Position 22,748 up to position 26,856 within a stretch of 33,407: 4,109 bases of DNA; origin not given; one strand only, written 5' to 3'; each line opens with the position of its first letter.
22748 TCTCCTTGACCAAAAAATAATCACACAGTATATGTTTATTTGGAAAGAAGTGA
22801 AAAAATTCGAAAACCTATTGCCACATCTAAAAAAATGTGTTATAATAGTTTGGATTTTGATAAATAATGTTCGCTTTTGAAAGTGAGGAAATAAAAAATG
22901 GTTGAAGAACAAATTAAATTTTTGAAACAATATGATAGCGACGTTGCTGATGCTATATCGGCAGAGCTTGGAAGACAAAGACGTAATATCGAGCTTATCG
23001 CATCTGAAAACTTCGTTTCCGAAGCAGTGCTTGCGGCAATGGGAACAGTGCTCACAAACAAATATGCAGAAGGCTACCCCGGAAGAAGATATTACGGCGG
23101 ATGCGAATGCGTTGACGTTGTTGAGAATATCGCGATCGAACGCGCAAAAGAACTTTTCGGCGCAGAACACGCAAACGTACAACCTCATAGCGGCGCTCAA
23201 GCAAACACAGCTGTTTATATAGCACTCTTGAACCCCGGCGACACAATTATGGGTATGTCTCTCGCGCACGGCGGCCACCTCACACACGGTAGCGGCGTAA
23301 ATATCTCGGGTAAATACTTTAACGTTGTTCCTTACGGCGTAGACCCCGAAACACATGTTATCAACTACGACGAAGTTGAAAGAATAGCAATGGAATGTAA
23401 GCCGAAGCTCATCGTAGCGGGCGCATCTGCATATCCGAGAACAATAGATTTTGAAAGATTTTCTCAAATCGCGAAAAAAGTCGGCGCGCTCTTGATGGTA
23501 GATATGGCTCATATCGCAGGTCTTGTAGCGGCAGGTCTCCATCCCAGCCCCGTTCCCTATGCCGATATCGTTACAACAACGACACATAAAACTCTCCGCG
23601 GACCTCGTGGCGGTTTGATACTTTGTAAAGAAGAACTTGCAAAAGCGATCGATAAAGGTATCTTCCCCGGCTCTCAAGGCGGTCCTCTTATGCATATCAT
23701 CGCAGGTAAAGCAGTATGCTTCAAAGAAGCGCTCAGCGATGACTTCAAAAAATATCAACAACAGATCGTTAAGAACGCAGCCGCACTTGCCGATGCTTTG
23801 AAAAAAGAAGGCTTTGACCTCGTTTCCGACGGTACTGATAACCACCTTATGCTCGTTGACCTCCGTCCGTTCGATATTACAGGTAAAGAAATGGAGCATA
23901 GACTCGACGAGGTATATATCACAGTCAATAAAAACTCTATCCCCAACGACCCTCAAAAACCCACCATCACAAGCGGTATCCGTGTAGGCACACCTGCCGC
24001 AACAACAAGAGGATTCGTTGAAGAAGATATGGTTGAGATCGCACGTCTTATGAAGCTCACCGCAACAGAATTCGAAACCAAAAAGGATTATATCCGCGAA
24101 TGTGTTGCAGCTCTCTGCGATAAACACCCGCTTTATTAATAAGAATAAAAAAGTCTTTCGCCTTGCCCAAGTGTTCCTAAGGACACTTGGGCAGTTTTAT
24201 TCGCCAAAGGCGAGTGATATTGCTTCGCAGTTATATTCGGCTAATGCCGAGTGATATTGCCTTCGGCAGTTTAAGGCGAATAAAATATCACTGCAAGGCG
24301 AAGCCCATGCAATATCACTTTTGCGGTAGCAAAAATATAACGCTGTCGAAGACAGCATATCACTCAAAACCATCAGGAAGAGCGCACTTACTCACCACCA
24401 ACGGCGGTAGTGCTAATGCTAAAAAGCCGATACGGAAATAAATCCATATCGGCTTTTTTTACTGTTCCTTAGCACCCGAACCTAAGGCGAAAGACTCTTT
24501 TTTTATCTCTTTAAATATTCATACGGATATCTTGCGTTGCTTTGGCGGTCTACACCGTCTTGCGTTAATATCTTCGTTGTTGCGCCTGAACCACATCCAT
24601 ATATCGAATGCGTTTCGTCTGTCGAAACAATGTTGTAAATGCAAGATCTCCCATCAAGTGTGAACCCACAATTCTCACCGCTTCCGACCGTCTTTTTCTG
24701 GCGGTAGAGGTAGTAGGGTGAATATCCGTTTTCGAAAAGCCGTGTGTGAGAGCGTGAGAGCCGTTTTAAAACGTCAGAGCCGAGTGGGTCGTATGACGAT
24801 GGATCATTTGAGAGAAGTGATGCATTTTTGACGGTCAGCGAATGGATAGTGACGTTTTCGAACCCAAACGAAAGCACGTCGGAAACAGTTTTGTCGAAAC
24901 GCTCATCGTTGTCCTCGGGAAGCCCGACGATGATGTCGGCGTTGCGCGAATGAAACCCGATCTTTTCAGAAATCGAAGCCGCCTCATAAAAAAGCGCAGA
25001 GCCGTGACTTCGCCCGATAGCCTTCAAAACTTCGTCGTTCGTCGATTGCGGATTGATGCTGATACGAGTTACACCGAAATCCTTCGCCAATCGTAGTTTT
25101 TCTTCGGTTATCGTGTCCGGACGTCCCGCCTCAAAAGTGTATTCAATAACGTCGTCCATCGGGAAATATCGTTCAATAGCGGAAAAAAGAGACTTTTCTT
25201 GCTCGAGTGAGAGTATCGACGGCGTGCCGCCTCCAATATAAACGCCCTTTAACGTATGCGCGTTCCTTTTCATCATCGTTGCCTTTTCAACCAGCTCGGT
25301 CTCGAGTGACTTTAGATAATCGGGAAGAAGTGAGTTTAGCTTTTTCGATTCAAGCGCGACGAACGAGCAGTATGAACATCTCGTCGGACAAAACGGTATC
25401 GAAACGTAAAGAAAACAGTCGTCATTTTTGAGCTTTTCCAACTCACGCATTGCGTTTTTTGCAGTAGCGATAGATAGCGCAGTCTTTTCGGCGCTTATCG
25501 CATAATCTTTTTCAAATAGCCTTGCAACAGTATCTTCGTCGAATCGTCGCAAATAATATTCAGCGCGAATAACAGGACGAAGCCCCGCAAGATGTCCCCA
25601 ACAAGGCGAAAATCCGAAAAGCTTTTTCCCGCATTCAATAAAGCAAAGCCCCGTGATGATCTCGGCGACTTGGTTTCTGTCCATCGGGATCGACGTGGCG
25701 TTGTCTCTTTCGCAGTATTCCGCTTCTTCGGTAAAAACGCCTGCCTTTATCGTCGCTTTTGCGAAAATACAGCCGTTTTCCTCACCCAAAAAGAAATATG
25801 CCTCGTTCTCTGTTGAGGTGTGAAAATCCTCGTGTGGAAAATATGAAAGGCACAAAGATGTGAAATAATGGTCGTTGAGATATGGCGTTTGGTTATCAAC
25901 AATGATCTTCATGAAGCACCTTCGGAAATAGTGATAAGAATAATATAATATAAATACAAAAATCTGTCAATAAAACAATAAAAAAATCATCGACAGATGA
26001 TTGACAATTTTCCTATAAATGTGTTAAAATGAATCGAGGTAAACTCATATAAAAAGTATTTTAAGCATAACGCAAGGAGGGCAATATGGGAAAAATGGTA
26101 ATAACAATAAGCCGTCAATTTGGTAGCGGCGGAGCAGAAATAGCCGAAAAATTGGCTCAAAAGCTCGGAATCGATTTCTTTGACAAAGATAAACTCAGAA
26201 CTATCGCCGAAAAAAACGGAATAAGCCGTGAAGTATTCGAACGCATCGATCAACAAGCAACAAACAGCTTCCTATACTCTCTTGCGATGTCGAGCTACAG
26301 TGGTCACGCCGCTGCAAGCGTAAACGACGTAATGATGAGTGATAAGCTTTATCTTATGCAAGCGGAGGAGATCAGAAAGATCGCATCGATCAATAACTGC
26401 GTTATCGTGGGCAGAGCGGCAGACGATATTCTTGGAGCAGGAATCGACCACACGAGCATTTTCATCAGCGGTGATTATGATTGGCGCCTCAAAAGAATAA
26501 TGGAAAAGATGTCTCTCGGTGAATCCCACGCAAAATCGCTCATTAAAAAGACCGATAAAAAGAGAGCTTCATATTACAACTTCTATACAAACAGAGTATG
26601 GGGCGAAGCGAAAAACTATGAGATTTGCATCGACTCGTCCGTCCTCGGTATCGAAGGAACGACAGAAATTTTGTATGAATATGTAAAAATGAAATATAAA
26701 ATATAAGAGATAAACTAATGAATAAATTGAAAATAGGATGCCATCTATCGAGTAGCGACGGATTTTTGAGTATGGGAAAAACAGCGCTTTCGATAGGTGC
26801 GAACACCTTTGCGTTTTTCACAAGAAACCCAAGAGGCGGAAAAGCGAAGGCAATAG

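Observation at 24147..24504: The glyA/hemZ convergent spacer is a bracketed, dyad-symmetric array of mini-hairpin plus GTGATAT modules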

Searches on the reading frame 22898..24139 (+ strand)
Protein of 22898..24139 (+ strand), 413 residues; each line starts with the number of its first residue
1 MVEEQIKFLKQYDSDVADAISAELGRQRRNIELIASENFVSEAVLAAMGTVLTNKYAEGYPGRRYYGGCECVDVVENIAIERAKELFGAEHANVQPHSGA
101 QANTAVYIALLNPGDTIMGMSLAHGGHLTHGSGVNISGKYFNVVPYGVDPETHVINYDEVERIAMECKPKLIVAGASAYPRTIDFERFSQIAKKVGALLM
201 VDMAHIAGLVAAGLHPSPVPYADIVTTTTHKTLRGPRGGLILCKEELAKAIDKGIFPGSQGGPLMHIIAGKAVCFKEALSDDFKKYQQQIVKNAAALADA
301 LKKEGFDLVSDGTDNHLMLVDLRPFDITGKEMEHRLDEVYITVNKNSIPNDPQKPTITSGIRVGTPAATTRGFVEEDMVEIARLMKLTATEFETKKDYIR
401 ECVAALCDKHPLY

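Call 10: search_protein_families(library=pfam, proteins=[window:22898-24139:+])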
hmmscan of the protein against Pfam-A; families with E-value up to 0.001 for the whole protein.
window:22898-24139:+ (413 aa): 5 families
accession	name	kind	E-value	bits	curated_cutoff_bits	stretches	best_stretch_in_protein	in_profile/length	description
PF00464.25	SHMT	-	3.2e-174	579.6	27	1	9-384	1-398/399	Serine hydroxymethyltransferase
PF00155.27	Aminotran_1_2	-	1.3e-10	41.4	19.7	1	84-325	52-313/361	Aminotransferase class I and II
PF01053.26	Cys_Met_Meta_PP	-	9.1e-06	24.9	27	1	84-237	62-204/381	Cys/Met metabolism PLP-dependent enzyme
PF01212.27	Beta_elim_lyase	-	5.3e-05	23.1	27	1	81-306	39-235/288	Beta-eliminating lyase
PF00266.25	Aminotran_5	-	0.00087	18.8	21.5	0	44-253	15-223/371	Aminotransferase class-V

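Call 19: find_encoding_contigs(protein=window:22898-24139:+, flank=2500, max_places=10)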
Protein window:22898-24139:+ (413 aa): no gene with exactly this product is on record in the collection.
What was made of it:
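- Tried and rejected: Not on record (call 19).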

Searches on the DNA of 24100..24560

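Call 7: search_rna_families(source=window, start=24100, end=24560, threshold=evalue, max_evalue=10, show_alignments=6)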
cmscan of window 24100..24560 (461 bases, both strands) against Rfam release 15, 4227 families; matches with E-value up to 10: 6.
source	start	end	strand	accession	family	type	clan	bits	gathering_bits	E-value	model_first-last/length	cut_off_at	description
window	24192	24262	+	RF01706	Gut-1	Gene; sRNA;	-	53.4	50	7.1e-10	1-77/77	no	Gut-1 RNA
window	24307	24380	-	RF01706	Gut-1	Gene; sRNA;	-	25.3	50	0.0088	1-77/77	no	Gut-1 RNA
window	24414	24469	-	RF00747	mir-283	Gene; miRNA;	CL00094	19.8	50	0.38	1-98/98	no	mir-283 microRNA precursor family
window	24373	24461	+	RF02891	AgrB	Gene; antisense;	-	16.4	40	3.7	1-84/84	no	ArsR-gov region gene B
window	24418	24506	-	RF02891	AgrB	Gene; antisense;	-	15.8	40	5.2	1-84/84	no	ArsR-gov region gene B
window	24102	24274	+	RF01474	rli42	Gene; sRNA;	-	14.6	80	0.86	1-171/171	no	Listeia sRNA rli42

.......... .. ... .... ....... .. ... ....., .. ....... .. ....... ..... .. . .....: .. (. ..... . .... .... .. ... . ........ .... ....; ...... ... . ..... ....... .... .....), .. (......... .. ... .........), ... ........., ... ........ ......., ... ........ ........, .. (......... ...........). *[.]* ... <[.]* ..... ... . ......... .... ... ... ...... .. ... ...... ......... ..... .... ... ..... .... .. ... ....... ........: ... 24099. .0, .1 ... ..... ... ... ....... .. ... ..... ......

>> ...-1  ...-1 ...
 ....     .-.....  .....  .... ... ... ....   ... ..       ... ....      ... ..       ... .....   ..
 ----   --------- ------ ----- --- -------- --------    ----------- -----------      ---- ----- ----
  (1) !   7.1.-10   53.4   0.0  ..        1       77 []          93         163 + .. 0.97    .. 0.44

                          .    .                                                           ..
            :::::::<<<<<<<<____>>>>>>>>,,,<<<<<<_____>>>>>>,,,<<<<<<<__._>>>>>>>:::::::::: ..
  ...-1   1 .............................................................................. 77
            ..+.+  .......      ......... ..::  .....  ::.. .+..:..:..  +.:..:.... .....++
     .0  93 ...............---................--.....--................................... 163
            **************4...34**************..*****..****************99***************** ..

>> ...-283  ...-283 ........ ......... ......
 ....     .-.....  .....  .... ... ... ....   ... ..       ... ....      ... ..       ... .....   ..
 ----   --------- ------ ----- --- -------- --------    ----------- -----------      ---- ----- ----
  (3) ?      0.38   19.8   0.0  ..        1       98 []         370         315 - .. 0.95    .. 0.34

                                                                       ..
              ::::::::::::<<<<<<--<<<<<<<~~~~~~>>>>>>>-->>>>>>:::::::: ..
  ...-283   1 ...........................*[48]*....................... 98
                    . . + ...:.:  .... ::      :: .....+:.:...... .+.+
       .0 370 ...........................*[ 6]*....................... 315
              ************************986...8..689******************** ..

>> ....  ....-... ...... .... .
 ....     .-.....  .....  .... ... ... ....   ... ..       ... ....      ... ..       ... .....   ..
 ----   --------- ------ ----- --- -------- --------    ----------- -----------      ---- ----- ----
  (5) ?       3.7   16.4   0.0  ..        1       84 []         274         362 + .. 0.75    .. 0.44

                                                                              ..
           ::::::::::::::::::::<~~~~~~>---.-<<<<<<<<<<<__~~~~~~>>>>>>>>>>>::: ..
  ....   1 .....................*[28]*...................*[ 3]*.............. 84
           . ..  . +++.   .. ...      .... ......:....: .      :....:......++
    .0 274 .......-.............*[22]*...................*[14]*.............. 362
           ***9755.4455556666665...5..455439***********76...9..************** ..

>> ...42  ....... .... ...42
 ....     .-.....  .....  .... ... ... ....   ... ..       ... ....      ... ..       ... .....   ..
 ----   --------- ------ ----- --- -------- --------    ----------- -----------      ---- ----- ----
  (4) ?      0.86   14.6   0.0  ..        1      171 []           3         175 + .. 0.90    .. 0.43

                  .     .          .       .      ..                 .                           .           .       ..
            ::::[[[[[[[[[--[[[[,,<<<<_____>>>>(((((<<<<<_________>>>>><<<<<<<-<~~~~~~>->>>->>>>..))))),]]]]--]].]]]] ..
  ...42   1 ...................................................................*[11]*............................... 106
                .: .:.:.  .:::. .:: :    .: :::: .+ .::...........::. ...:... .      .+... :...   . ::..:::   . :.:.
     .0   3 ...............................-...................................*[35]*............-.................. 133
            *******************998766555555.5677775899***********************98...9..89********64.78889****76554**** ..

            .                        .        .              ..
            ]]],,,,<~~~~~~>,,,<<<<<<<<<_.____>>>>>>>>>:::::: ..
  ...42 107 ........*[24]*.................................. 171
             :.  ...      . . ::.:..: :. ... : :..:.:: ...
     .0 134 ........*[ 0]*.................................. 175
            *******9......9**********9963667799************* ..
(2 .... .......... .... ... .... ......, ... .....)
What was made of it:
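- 24285..24363 (-): Right array, the mirror image of the left. ATATCAC (24285, 24312, 24357) and ATATAAC (24335) separate hairpins at 24292-311, 24319-34 and 24342-56. Gut-1 match on the minus strand at 24307-24380: 25.3 bits, E = 0.0088, below the gathering score (call 7).
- On Gut-1 RNA (RF01706): 24307-24380 (-): 25.3 bits, E = 0.0088 (call 7).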

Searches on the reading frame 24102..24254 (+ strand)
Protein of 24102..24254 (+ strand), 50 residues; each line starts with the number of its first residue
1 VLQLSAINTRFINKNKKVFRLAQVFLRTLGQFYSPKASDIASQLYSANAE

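Call 84: search_protein_families(library=pfam, proteins=[window:24102-24254:+], max_evalue=1)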
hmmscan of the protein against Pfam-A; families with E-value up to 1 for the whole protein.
window:24102-24254:+ (50 aa): 0 families
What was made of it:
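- Tried and rejected: No Pfam hit (call 84).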

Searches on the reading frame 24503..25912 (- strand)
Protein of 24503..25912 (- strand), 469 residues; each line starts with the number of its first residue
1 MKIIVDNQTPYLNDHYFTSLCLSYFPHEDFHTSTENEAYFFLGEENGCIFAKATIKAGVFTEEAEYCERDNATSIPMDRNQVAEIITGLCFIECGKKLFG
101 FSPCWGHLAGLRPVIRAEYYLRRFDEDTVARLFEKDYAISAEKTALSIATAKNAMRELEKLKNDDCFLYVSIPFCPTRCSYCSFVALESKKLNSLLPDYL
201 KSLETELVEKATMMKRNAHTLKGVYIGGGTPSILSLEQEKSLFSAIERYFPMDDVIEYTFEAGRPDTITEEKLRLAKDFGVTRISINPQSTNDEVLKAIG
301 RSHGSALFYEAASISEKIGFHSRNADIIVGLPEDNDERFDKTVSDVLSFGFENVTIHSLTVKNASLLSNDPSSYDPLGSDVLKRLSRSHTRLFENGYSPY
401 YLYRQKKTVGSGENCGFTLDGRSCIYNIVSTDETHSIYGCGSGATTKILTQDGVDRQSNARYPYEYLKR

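Call 10: search_protein_families(library=pfam, proteins=[window:24503-25912:-])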
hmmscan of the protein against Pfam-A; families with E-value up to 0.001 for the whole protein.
window:24503-25912:- (469 aa): 1 family
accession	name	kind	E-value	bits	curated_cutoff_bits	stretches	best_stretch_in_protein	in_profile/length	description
PF04055.27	Radical_SAM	-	4.8e-23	82.6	29.5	1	170-345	2-165/166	Radical SAM superfamily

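Call 20: find_homologous_proteins(query=window:24503-25912:-, max_evalue=1e-50)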
Query window:24503-25912:- (469 aa): 7760 proteins with E <= 1e-50 among 8000 candidates; the best 120 are listed.
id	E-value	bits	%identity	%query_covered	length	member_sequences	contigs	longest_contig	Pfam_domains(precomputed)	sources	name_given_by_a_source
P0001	0.0e+0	1067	99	100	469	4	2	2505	PF04055.28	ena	-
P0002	2.3e-257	872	81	100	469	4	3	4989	PF04055.28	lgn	-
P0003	1.9e-255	866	81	100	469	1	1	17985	PF04055.28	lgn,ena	-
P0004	1.0e-247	841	79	100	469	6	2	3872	PF04055.28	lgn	-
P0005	4.2e-235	799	75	100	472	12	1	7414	PF04055.28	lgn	-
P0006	3.3e-227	773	72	100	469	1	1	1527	PF04055.28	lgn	-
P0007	1.7e-139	484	48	100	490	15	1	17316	PF04055.28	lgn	-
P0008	4.2e-137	476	46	100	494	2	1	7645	PF04055.28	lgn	-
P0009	2.8e-136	473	46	100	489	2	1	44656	PF04055.28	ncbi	-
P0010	2.1e-135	470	46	100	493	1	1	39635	PF04055.28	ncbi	-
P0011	8.3e-135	468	46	100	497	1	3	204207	PF04055.28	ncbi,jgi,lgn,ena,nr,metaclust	ncbi:MAG: coproporphyrinogen dehydrogenase HemZ [Clostridiales bacterium GWF2_36_10]|nr:MAG: copropo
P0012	3.1e-134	466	47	100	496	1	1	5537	PF04055.28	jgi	jgi:oxygen-independent coproporphyrinogen-3 oxidase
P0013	5.6e-134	466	47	100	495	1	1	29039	PF04055.28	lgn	-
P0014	6.7e-134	465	47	100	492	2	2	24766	PF04055.28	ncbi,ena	-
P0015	1.4e-133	464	46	100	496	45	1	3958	PF04055.28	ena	-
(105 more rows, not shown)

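Call 21: find_encoding_contigs(protein=P0003, flank=2500, max_places=4)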
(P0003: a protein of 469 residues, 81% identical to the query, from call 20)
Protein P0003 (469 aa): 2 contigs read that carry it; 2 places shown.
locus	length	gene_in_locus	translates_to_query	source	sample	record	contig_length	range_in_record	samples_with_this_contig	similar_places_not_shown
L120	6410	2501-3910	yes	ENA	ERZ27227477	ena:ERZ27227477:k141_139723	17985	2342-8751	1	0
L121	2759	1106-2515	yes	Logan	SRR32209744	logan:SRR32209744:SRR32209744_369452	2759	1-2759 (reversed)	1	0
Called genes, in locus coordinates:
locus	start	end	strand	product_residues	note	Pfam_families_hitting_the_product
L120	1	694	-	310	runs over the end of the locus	PF01118:Semialdhyde_dh, PF22698:Semialdhyde_dhC_1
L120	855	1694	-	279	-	PF01261:AP_endonuc_2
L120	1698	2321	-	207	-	PF13189:Cytidylate_kin2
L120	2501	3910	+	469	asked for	PF04055:Radical_SAM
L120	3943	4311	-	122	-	PF10825:DUF2752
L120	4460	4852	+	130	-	PF14018:DUF4234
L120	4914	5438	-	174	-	-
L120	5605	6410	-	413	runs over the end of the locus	PF00464:SHMT, PF00155:Aminotran_1_2, PF01053:Cys_Met_Meta_PP (weak)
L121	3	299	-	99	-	?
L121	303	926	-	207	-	PF13189:Cytidylate_kin2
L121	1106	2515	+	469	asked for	PF04055:Radical_SAM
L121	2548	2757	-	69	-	?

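Call 22: find_encoding_contigs(protein=P0002, flank=2500, max_places=4)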
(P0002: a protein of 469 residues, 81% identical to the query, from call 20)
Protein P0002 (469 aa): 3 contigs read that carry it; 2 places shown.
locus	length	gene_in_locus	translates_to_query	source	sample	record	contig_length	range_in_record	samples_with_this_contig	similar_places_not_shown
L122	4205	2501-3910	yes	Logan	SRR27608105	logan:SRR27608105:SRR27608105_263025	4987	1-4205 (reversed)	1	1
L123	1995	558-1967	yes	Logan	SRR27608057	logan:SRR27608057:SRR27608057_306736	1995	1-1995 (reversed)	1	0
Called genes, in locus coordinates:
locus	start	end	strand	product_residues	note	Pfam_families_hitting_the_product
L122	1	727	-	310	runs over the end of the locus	PF01118:Semialdhyde_dh, PF22698:Semialdhyde_dhC_1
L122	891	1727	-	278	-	PF01261:AP_endonuc_2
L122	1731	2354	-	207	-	PF13189:Cytidylate_kin2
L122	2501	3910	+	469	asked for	PF04055:Radical_SAM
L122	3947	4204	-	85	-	?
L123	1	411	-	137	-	?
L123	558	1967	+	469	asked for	PF04055:Radical_SAM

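Call 23: find_encoding_contigs(protein=P0001, flank=2500, max_places=4)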
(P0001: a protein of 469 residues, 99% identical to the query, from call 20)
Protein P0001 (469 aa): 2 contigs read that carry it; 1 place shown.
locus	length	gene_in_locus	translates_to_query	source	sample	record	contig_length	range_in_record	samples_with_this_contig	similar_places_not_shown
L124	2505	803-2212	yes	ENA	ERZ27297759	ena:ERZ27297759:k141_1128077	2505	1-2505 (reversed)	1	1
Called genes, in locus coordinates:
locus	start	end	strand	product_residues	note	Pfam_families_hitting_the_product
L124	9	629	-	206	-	PF13189:Cytidylate_kin2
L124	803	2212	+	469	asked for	PF04055:Radical_SAM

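Call 34: find_encoding_contigs(protein=P0005, flank=3000, max_places=3)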
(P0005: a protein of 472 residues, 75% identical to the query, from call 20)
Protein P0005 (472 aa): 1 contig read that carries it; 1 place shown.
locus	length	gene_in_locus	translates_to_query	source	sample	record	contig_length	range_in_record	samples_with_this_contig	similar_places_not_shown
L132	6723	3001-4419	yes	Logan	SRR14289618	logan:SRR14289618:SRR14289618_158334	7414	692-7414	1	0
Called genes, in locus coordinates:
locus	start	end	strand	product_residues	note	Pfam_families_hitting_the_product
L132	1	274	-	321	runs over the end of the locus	?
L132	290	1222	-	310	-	PF01118:Semialdhyde_dh, PF22698:Semialdhyde_dhC_1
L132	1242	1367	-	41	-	-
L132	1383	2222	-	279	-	PF01261:AP_endonuc_2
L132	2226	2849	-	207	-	PF13189:Cytidylate_kin2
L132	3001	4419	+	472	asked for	PF04055:Radical_SAM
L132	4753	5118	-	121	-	PF10825:DUF2752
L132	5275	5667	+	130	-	PF14018:DUF4234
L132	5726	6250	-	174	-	-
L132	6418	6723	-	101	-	?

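Call 35: find_encoding_contigs(protein=P0004, flank=3000, max_places=3)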
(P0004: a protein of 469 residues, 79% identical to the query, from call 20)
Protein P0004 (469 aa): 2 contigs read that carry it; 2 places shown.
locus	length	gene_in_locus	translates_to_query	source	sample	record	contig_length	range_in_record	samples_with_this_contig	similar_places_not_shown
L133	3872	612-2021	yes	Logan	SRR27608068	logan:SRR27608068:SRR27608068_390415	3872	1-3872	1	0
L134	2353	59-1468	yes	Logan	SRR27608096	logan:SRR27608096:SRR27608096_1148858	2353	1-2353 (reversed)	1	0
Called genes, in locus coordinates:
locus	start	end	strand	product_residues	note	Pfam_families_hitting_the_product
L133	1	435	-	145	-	?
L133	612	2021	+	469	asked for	PF04055:Radical_SAM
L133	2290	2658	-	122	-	PF10825:DUF2752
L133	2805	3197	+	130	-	PF14018:DUF4234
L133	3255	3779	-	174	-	-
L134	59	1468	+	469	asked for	PF04055:Radical_SAM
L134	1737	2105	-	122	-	PF10825:DUF2752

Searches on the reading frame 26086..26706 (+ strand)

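Call 10: search_protein_families(library=pfam, proteins=[window:26086-26706:+])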
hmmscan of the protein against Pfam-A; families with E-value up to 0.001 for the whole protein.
window:26086-26706:+ (206 aa): 2 families
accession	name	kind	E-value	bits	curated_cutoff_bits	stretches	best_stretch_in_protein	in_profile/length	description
PF13189.12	Cytidylate_kin2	-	1.1e-54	185.7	28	1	5-185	1-175/176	Cytidylate kinase-like family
PF01202.28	SKI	-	0.00049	20.7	22.1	0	13-53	2-41/159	Shikimate kinase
